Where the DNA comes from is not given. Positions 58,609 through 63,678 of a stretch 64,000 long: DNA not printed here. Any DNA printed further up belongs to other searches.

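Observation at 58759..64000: Rhomboid protease directly upstream of a 1589-aa single-pass S8 subtilase; both carry cytoplasmic C-terminal zinc ribbons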

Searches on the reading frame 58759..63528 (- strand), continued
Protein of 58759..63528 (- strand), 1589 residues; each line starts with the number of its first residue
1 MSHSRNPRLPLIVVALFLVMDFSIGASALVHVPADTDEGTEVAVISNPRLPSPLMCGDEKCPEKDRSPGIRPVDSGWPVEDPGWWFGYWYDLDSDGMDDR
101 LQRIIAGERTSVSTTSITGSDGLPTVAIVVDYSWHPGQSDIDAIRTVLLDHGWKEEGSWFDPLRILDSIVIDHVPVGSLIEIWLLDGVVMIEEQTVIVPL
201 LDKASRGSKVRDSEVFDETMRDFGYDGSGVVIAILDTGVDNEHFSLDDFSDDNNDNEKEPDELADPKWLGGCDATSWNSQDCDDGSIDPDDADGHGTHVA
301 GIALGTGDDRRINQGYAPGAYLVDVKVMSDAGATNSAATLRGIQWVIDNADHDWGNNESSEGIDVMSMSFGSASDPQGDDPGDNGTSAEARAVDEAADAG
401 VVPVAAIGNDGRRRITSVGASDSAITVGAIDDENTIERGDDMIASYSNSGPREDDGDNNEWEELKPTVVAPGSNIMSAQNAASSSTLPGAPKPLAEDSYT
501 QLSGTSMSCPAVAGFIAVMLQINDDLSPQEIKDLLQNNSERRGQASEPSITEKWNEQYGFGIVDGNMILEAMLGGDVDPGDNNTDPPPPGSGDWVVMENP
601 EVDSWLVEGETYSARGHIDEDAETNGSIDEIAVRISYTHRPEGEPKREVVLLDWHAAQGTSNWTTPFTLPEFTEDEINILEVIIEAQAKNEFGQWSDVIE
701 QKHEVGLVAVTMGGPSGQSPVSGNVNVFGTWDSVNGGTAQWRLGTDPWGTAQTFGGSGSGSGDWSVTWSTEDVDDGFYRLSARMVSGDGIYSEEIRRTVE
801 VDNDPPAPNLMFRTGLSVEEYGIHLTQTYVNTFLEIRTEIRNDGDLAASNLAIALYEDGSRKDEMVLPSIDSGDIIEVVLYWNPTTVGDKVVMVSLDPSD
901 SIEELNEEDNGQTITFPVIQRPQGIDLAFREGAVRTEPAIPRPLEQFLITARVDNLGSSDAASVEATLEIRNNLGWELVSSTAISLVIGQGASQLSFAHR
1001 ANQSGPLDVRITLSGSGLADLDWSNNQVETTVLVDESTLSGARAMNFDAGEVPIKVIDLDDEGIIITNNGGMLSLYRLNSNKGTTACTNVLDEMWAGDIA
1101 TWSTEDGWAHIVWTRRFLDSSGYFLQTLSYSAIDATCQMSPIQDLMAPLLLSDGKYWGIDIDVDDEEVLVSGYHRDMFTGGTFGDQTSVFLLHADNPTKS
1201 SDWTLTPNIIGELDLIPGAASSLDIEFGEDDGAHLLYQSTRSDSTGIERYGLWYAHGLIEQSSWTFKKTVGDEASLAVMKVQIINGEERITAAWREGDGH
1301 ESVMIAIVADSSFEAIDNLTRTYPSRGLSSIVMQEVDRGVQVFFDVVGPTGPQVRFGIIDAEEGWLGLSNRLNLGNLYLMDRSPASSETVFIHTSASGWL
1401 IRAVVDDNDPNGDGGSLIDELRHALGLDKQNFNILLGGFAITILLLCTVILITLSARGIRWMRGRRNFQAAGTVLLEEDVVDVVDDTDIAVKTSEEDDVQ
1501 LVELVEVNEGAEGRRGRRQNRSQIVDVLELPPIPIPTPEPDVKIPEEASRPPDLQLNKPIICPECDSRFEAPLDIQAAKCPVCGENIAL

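Call 20: search_protein_families(library=pfam, proteins=[L001:8896-9927:+, L001:9700-9927:+], max_evalue=1)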
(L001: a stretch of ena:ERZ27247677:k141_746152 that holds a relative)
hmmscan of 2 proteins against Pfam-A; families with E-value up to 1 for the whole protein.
L001:8896-9927:+ (344 aa): 2 families
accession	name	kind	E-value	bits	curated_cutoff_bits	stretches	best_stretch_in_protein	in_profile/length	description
PF01694.28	Rhomboid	-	9.9e-27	94.3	22.6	1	84-232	3-139/143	Rhomboid domain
PF04423.19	Rad50_zn_hook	-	0.13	12.5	24.3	1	302-322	9-30/52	Rad50 zinc hook motif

L001:9700-9927:+ (76 aa): 5 families
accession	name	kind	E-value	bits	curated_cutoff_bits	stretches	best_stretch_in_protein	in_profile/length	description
PF04423.19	Rad50_zn_hook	-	0.0098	16.1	24.3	1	34-55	9-31/52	Rad50 zinc hook motif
PF22747.2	Zn_ribbon_DUF2089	-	0.03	14.9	27.6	1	46-64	1-20/32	DUF2089 zinc ribbon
PF14169.11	YdjO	-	0.094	12.9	27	1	41-58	37-54/59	Cold-inducible protein YdjO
PF17720.7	RLIG1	-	0.12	11.7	25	1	5-45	154-194/324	RNA ligase 1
PF25600.1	TRIM_CC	-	0.16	12.2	30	1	15-43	61-89/142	TRIM protein coiled-coil region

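Call 30: search_protein_representatives(alignment_id=A2)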
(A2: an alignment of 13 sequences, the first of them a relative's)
Query: 13 sequences, 347 profile positions. Proteins with E-value up to 0.001 (for the whole library): 23980; up to 1e-10: 4121; up to 1e-30: 22. The best 150 are listed.
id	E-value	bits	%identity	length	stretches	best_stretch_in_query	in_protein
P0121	5.6e-171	584.5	-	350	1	3-347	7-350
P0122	1.1e-106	373.1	-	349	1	6-347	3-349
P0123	3.5e-98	345.1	-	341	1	9-347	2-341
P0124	2.2e-94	332.6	-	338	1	15-347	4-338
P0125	5.1e-86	305.1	-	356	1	5-347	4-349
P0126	1.6e-78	280.5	-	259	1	162-347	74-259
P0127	1.8e-75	270.5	-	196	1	12-195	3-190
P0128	5.9e-73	262.2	-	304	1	17-347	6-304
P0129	2.2e-59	217.5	-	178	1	38-184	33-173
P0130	1.3e-57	211.7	-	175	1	105-235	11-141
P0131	1.7e-52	194.9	-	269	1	12-232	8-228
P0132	2.7e-51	190.9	-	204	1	95-261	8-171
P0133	1.6e-48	181.8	-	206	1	7-185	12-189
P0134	1.8e-45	171.8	-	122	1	227-347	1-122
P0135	3.5e-41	157.7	-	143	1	1-127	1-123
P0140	4.9e-34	134.2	-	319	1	87-328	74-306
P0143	8.7e-30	120.2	-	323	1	20-337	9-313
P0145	1.6e-28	116.0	-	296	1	38-322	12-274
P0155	3.8e-26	108.2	-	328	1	16-334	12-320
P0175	2.7e-23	98.8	-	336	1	18-334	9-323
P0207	9.5e-22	93.8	-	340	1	78-332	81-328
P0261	5.7e-20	87.9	-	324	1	50-328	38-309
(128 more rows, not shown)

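Call 32: find_encoding_contigs(protein=P0124, flank=8000, max_places=2)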
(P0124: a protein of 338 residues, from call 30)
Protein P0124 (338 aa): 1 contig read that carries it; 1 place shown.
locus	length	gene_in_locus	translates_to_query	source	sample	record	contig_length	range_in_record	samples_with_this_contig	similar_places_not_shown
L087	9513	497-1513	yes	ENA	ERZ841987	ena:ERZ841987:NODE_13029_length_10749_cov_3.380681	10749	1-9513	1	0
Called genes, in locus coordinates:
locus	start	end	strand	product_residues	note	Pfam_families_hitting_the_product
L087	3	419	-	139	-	?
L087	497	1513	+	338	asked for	PF01694:Rhomboid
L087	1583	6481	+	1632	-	PF00082:Peptidase_S8, PF07705:CARDB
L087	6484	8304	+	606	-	PF13522:GATase_6, PF13537:GATase_7, PF01380:SIS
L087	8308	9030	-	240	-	PF06745:ATPase, PF13481:AAA_25 (weak), PF23442:DUF7125 (faint)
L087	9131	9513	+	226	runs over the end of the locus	PF02545:Maf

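Call 33: find_encoding_contigs(protein=P0125, flank=8000, max_places=2)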
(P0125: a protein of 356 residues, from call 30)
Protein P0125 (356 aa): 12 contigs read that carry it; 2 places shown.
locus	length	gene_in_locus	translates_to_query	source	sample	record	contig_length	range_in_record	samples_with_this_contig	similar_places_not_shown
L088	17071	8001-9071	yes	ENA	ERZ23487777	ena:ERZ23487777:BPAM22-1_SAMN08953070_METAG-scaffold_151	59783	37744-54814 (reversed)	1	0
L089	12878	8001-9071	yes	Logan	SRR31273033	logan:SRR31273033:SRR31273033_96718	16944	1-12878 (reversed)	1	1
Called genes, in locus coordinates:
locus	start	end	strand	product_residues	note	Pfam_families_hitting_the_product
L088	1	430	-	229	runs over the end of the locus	PF00535:Glycos_transf_2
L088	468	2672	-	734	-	-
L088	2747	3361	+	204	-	PF01551:Peptidase_M23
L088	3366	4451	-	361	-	PF10432:bact-PGI_C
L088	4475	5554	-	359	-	PF04981:NMD3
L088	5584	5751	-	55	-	-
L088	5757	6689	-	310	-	PF01578:Cytochrom_C_asm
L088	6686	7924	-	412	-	PF00005:ABC_tran, PF02463:SMC_N, PF13304:AAA_21 (faint)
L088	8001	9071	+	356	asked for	PF01694:Rhomboid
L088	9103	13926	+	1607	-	PF00082:Peptidase_S8, PF17957:Big_7 (faint), PF07705:CARDB (weak)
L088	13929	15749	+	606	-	PF13522:GATase_6, PF13537:GATase_7, PF01380:SIS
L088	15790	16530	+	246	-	PF13481:AAA_25, PF06745:ATPase, PF23442:DUF7125 (faint)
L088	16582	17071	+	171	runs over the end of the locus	PF02545:Maf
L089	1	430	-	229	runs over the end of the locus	PF00535:Glycos_transf_2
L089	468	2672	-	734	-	-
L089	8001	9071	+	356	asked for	PF01694:Rhomboid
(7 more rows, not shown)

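Call 34: find_encoding_contigs(protein=P0123, flank=8000, max_places=2)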
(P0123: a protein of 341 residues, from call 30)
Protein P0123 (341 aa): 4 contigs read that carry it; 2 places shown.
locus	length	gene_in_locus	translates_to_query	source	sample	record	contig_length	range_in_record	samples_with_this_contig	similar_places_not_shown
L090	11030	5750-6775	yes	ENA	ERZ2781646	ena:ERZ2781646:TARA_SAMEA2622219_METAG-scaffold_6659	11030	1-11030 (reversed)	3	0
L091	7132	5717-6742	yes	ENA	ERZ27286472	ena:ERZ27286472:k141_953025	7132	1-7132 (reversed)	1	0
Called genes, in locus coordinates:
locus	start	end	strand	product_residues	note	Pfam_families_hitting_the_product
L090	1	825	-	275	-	?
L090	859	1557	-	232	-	PF05175:MTS, PF06325:PrmA, PF13847:Methyltransf_31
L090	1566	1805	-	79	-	-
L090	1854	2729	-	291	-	-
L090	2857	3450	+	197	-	PF01551:Peptidase_M23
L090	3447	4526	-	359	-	PF01380:SIS (faint), PF10432:bact-PGI_C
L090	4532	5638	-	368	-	PF04981:NMD3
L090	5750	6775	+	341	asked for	PF01694:Rhomboid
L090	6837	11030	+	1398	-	?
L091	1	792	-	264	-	?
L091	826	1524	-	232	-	PF05175:MTS, PF06325:PrmA, PF13847:Methyltransf_31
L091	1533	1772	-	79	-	-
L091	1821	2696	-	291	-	-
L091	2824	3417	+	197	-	PF01551:Peptidase_M23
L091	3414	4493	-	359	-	PF01380:SIS (faint), PF10432:bact-PGI_C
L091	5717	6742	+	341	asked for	PF01694:Rhomboid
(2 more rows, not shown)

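Call 35: find_encoding_contigs(protein=P0143, flank=8000, max_places=2)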
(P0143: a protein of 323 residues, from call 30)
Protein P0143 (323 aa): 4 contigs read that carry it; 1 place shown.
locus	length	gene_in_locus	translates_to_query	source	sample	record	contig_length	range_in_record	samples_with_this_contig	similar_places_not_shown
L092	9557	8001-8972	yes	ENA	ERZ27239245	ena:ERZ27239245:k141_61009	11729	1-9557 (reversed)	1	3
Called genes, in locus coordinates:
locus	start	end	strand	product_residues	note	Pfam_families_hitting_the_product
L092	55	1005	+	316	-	PF04055:Radical_SAM, PF08608:Wyosine_form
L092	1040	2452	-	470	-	PF00224:PK, PF02887:PK_C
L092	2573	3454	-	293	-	PF00763:THF_DHG_CYH, PF02882:THF_DHG_CYH_C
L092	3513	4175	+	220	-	PF00702:Hydrolase, PF12710:HAD, PF13419:HAD_2, PF13242:Hydrolase_like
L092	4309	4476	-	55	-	PF03911:Sec61_beta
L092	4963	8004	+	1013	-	PF07705:CARDB (weak), PF00932:LTD, PF13091:PLDc_2, PF00614:PLDc (faint), PF13091:PLDc_2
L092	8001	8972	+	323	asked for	PF01694:Rhomboid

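Call 39: find_encoding_contigs(protein=P0140, flank=8000, max_places=2)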
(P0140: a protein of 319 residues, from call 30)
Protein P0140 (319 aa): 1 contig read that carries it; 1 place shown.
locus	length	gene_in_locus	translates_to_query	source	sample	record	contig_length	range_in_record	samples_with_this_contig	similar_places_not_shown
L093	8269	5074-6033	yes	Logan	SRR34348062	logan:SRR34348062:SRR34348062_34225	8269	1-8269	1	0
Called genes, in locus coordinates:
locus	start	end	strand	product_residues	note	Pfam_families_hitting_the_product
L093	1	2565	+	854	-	?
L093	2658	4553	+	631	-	-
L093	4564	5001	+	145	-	-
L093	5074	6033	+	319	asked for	PF01694:Rhomboid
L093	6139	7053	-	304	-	-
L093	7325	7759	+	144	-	-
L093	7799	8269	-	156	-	?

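Call 40: find_encoding_contigs(protein=P0155, flank=8000, max_places=2)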
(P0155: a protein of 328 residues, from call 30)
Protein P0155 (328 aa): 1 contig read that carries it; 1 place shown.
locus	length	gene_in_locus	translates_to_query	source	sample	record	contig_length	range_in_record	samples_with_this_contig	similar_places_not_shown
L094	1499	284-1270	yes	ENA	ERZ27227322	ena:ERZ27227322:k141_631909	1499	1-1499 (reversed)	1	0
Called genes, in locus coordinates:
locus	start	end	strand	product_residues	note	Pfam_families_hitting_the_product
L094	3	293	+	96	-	?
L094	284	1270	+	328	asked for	PF01694:Rhomboid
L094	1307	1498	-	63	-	?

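Call 41: find_encoding_contigs(protein=P0175, flank=8000, max_places=2)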
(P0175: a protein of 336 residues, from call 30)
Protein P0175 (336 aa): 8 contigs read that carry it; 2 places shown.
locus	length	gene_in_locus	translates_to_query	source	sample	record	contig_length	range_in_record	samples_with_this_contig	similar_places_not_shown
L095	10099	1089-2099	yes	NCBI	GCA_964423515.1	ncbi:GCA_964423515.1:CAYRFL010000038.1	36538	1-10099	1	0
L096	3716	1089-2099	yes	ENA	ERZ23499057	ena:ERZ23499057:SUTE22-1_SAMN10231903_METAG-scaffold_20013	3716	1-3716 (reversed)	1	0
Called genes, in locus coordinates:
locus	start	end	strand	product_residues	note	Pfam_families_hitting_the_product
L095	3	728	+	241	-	?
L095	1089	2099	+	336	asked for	PF01694:Rhomboid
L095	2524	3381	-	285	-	PF00808:CBFD_NFYB_HMF (faint)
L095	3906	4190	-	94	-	-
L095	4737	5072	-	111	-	-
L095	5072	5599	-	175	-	-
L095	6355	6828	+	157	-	-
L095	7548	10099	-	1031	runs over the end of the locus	-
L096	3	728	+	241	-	?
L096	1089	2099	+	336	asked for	PF01694:Rhomboid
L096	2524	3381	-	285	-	PF00808:CBFD_NFYB_HMF (faint)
